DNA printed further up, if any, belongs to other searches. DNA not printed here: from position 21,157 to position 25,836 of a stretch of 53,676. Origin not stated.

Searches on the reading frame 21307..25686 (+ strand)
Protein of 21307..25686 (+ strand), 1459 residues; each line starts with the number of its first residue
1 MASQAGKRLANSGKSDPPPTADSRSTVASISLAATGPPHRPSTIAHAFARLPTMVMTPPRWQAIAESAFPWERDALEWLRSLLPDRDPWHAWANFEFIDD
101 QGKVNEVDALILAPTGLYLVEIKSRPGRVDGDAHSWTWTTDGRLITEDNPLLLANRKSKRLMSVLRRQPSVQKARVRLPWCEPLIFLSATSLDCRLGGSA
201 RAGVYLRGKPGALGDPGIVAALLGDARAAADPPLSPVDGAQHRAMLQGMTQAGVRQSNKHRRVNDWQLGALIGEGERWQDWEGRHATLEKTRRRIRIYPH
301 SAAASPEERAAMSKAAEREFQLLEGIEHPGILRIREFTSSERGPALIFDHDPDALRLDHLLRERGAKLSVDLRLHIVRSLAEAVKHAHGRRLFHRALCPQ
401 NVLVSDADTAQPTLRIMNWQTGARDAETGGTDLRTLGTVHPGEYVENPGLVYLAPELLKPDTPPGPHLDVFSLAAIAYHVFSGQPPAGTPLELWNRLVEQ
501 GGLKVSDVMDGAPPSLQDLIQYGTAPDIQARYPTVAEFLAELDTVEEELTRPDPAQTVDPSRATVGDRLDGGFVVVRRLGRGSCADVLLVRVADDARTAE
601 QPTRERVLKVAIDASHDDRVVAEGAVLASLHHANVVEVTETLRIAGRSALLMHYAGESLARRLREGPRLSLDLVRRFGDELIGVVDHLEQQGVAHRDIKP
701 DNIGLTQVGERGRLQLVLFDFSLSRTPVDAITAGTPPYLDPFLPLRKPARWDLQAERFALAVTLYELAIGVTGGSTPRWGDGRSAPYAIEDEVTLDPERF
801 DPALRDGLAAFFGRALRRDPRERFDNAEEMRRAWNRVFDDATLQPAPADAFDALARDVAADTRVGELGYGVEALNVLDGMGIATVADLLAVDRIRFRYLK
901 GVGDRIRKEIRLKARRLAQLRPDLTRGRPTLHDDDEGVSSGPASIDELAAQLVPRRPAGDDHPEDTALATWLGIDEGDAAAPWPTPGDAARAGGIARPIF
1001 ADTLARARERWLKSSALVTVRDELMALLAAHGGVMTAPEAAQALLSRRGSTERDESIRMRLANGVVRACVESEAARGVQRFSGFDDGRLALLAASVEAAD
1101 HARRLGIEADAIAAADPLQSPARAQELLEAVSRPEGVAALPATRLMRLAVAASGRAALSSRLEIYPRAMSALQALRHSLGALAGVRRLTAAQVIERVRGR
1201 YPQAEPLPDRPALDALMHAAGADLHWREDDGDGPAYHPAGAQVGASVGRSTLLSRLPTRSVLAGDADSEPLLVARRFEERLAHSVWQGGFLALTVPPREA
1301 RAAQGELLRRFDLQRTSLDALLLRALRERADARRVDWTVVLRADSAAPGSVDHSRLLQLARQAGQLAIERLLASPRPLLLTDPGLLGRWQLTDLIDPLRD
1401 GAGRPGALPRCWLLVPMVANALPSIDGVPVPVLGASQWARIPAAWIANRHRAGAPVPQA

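Call 10: search_protein_families(library=padloc, proteins=[window:21307-25686:+], max_evalue=0.00001)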
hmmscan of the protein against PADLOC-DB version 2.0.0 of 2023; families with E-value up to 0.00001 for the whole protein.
window:21307-25686:+ (1459 aa): 32 families (the best 25 are shown)
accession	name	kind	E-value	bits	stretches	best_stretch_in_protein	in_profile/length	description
PDLC02512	PglW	-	0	1565.1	1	57-1452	2-1398/1403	PglW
PDLC04042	PD-T4-6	-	1.8e-50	170.2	2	569-845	7-280/292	-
PDLC02514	PglW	-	3.7e-50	168.7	1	107-837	1-768/1335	PglW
PDLC04053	PD-T4-6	-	1e-48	164.4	2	569-847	7-281/311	-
PDLC04138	mad6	-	6.2e-48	162.1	2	253-553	40-321/659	mads_6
PDLC04054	PD-T4-6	-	3.2e-35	120.2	2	568-840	8-276/347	-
PDLC04047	PD-T4-6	-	1.8e-33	114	2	270-546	16-273/327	-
PDLC04043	PD-T4-6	-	5.2e-32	109.5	2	261-546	12-278/452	-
PDLC03920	MkoA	-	6.3e-31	105.5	2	295-553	37-285/1112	-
PDLC03921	MkoA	-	4.7e-30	102.1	1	72-721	14-632/1607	-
PDLC04061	PD-T4-6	-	1.8e-29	101.6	2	566-839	11-285/510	-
PDLC04057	PD-T4-6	-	1.3e-26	91.7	2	614-840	45-273/443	-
PDLC04039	PD-T4-6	-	1.8e-26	91.2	2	259-551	9-281/458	-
PDLC04064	PD-T4-6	-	2.2e-26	90.7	2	561-835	10-278/369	-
PDLC04048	PD-T4-6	-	3.4e-26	90.4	2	565-770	4-208/354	-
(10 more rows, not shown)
